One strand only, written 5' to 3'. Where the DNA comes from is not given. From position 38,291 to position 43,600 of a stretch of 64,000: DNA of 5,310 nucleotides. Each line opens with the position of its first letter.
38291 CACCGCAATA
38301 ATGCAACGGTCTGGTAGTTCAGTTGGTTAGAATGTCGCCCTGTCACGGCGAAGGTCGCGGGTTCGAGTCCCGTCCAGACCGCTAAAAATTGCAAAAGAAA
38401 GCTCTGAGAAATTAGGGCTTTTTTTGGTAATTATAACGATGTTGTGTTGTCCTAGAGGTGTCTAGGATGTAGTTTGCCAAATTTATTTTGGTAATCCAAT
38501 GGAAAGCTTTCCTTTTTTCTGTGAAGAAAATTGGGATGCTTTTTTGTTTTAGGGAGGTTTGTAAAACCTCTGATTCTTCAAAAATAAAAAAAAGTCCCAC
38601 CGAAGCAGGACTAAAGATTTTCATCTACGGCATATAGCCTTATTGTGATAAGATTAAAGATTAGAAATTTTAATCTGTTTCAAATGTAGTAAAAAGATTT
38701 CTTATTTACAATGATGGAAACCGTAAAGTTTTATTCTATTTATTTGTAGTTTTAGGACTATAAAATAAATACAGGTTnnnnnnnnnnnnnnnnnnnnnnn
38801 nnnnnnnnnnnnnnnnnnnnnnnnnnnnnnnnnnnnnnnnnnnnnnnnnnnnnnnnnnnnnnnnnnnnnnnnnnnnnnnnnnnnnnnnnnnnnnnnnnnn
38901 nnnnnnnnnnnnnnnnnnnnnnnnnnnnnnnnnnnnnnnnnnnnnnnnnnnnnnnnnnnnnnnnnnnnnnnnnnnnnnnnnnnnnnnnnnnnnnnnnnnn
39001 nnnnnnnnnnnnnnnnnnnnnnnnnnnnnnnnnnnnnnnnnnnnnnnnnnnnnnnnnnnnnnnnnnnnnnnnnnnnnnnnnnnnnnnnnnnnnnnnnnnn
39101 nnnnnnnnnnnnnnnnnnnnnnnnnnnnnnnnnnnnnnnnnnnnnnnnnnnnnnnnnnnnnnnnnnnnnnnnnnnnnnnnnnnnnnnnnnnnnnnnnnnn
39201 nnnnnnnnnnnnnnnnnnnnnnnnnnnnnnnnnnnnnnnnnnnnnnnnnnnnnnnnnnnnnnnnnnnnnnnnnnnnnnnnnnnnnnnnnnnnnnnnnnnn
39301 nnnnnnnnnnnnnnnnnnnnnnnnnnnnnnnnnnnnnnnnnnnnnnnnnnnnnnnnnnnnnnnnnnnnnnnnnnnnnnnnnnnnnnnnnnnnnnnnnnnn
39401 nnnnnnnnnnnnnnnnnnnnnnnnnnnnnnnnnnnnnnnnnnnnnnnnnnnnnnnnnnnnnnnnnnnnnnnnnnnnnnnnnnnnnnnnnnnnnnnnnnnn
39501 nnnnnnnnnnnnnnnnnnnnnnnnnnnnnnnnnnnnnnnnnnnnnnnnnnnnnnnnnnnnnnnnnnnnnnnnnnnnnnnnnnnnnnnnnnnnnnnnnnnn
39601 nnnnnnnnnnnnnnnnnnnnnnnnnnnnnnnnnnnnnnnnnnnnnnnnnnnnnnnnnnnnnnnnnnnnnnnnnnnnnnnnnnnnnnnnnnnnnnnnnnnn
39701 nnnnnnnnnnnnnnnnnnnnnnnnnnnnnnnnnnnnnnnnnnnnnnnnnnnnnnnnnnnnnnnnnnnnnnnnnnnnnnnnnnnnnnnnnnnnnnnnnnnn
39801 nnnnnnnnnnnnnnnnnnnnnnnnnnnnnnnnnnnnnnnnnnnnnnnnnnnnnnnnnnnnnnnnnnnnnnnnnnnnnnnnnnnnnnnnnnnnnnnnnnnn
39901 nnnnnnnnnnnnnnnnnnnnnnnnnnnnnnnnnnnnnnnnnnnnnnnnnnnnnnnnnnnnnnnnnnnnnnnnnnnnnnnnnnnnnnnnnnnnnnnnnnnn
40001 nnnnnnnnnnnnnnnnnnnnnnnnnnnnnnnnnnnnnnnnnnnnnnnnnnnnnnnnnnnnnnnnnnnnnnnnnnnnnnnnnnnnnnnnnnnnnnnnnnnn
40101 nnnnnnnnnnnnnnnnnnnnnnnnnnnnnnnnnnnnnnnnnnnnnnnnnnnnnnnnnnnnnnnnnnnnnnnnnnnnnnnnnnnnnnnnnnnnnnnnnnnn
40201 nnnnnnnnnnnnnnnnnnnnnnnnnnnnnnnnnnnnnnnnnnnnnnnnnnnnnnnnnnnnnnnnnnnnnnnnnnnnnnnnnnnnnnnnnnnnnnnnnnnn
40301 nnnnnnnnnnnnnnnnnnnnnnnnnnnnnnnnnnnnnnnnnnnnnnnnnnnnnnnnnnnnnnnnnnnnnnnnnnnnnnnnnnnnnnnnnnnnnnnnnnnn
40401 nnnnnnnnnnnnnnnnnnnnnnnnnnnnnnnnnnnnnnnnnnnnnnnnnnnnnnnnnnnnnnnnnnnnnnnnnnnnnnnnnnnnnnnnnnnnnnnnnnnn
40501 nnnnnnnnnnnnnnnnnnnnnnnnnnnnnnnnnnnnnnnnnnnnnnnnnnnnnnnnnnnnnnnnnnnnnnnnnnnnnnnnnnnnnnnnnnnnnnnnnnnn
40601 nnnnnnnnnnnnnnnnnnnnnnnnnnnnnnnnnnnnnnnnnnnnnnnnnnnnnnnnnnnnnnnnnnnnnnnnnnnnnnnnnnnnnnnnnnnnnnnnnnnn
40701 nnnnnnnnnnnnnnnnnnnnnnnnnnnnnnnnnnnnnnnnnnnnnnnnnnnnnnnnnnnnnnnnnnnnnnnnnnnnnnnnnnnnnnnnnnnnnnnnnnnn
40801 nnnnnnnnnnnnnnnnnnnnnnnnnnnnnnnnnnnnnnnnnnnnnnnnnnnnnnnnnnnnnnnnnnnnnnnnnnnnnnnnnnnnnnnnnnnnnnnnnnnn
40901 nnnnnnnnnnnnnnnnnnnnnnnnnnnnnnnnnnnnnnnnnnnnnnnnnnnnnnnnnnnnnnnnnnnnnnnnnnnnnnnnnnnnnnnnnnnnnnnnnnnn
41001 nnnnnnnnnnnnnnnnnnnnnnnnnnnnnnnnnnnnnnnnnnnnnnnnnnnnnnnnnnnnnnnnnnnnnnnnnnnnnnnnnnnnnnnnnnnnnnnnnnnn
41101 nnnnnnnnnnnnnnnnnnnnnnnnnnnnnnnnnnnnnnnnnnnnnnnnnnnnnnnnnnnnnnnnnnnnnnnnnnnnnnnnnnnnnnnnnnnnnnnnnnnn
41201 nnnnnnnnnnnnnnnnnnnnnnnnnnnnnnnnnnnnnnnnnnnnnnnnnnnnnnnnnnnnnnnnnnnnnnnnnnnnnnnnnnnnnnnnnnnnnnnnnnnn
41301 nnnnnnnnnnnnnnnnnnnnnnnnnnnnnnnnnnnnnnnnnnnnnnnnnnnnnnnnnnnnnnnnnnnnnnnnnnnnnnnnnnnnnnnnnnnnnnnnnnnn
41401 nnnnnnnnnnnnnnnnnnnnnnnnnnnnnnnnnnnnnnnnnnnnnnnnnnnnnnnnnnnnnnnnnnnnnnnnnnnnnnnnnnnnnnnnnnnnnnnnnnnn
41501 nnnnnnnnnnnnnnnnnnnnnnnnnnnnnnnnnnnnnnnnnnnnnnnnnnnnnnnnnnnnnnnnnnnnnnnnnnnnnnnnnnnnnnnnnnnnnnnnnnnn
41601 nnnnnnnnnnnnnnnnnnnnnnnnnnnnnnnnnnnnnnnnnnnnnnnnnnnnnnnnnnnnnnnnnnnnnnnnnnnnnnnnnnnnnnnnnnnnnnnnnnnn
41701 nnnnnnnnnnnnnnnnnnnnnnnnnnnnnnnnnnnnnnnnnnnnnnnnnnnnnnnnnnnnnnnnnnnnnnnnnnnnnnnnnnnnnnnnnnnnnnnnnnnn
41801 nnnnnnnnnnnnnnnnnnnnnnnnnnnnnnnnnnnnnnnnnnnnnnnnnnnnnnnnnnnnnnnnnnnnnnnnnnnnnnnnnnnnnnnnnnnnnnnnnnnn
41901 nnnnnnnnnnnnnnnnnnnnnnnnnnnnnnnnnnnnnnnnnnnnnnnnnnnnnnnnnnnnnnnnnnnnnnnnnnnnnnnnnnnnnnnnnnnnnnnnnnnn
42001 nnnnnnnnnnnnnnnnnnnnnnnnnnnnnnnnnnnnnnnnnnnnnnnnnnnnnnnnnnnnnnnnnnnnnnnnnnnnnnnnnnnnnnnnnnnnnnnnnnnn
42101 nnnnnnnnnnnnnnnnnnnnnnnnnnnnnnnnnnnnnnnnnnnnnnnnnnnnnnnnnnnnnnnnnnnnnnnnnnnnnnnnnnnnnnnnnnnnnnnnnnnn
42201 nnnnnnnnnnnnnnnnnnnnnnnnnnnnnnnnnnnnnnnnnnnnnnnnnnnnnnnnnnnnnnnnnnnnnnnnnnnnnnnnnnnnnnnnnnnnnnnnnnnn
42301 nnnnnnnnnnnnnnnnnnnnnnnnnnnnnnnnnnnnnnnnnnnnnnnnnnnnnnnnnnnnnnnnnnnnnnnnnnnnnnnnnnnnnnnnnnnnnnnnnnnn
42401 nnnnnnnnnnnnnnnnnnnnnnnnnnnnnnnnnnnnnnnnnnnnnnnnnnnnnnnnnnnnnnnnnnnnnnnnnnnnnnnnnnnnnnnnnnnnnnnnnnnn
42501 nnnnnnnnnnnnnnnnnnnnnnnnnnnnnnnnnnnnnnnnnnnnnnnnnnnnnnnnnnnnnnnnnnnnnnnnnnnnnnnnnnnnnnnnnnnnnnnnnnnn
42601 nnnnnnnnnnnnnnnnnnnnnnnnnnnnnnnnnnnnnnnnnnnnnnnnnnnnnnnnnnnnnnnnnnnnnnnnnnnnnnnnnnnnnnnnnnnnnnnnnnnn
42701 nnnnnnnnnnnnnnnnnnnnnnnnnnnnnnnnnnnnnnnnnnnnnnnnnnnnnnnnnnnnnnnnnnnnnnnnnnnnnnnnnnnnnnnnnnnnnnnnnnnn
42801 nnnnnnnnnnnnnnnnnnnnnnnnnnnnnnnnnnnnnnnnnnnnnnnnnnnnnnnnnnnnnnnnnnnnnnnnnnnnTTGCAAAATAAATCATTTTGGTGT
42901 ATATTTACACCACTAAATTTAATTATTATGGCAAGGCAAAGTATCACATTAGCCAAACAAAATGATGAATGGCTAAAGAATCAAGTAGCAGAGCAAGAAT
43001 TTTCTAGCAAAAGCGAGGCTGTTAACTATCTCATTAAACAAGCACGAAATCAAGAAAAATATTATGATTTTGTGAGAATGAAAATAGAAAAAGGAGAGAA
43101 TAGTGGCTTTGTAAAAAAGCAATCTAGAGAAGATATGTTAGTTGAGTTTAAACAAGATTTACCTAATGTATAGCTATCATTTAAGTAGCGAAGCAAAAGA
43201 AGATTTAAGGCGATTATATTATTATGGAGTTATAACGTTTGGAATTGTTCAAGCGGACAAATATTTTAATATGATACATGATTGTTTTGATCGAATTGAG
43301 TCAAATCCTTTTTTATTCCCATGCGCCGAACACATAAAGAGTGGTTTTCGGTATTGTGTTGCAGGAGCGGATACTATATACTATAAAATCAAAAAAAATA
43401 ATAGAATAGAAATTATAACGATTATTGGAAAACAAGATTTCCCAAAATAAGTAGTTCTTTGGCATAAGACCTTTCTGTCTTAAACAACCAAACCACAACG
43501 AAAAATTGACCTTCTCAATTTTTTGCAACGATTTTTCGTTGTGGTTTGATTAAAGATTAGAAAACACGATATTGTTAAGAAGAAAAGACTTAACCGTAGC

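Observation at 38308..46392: Complete CRISPR-Cas9 module bracketed by ~154-bp direct repeats next to tRNA-Asp, with no recombinase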

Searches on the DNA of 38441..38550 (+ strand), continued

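Call 79: search_with_rna_model(model_id=R1, sources=[L222, L223, L224, L225], max_evalue=0.1)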
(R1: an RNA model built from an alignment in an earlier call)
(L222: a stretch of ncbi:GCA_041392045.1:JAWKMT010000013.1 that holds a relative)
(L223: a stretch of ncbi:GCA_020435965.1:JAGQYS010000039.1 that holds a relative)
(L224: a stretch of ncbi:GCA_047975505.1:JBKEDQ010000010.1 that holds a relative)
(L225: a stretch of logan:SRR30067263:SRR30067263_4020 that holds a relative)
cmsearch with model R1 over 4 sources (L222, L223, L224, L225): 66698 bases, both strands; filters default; matches with E-value up to 0.1: 4.
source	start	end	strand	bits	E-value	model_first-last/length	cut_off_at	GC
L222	18628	18732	+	26.4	0.00078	1-110/110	no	0.29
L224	16572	16677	+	25.7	0.0011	1-110/110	no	0.29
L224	9244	9332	+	19.3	0.029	1-110/110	no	0.26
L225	4556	4644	+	19.3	0.029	1-110/110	no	0.26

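Call 84: search_with_rna_model(model_id=R1, sources=[L226], max_evalue=0.1)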
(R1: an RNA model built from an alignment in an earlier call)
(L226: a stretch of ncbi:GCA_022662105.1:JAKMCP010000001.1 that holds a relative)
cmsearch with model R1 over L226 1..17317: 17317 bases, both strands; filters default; matches with E-value up to 0.1: 6.
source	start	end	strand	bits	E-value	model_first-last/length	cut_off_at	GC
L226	6998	7108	+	102.2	3.2e-21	1-110/110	no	0.32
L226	2828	2942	+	69.1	6.9e-14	1-110/110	no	0.41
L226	9521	9628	+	52.8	2.9e-10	1-110/110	no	0.44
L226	7669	7782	+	39.1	3.1e-07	1-110/110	no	0.3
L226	3419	3457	+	31.9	1.2e-05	64-101/110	no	0.36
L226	15977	16107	+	27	0.00015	1-110/110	no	0.37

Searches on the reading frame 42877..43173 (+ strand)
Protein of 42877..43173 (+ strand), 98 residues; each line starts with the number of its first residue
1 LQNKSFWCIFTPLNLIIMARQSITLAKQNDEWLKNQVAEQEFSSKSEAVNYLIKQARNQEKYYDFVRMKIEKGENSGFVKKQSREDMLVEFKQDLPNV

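Call 7: search_protein_families(library=pfam, proteins=[window:42877-43173:+])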
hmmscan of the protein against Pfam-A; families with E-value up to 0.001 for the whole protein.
window:42877-43173:+ (98 aa): 1 family
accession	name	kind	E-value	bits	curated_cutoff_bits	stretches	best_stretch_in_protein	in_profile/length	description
PF03693.20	ParD_antitoxin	-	0.00044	21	21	1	21-81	5-65/81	Bacterial antitoxin of ParD toxin-antitoxin type II system and RHH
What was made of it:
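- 42928..43173 (+): parD-like antitoxin. The ORF may start at a TTG at 42877. Pfam ParD_antitoxin at its threshold (call 7).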

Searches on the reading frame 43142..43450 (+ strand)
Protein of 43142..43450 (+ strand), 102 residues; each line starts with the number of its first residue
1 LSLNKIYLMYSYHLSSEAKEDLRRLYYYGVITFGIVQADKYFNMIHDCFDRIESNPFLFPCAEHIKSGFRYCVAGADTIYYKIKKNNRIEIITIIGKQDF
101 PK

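Call 7: search_protein_families(library=pfam, proteins=[window:43142-43450:+])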
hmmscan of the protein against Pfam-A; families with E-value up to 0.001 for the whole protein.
window:43142-43450:+ (102 aa): 1 family
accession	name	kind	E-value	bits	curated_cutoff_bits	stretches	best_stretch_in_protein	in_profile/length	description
PF05016.21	ParE_toxin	-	1.1e-08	36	23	1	13-95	2-83/89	ParE toxin of type II toxin-antitoxin system, parDE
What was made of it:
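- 43166..43450 (+): parE-like toxin. Pfam ParE_toxin, E = 1.1e-8 (call 7).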
